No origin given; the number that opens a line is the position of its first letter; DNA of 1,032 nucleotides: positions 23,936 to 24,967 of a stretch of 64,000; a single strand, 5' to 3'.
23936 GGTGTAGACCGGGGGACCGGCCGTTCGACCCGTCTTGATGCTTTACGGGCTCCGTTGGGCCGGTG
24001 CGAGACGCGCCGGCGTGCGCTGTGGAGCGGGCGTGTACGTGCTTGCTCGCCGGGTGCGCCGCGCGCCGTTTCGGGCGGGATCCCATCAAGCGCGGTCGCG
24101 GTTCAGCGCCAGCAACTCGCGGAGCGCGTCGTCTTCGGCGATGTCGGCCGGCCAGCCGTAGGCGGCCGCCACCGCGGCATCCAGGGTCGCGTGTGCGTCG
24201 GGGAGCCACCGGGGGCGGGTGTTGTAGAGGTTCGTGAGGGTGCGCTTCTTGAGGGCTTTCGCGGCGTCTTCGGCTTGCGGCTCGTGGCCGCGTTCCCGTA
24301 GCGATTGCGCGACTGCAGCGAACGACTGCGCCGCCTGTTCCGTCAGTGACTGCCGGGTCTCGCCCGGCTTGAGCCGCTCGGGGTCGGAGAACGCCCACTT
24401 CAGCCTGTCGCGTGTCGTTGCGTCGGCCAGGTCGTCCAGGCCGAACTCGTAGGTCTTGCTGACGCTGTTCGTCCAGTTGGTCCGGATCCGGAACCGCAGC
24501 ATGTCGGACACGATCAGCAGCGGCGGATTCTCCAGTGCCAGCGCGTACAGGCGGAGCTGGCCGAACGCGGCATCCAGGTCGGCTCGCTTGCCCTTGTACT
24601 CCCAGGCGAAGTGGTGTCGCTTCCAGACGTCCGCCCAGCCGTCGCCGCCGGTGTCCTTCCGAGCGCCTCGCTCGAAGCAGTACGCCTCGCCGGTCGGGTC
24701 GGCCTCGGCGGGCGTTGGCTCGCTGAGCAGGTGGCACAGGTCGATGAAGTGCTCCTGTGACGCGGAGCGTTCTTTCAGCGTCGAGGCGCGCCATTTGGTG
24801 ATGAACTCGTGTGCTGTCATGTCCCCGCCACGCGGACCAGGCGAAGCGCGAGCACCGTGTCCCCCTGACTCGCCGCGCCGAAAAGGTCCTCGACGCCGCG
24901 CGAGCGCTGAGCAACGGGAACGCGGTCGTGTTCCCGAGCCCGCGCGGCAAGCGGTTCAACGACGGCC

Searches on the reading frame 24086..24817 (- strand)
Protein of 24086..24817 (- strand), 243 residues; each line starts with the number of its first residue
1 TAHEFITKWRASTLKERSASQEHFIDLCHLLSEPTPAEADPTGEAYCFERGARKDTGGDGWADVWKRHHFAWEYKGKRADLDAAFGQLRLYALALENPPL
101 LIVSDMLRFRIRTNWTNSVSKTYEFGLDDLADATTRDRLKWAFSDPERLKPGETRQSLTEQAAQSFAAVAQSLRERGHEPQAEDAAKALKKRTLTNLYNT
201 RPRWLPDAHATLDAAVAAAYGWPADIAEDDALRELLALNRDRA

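Call 94: search_protein_families(library=pfam, proteins=[window:24086-24817:-], max_evalue=0.001)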
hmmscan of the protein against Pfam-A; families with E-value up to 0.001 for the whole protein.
window:24086-24817:- (243 aa): 1 family
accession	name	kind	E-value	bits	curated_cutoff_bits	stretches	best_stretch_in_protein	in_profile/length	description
PF20467.3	MmeI_C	-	9.3e-05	23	27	1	186-239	20-75/83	MmeI, C-terminal domain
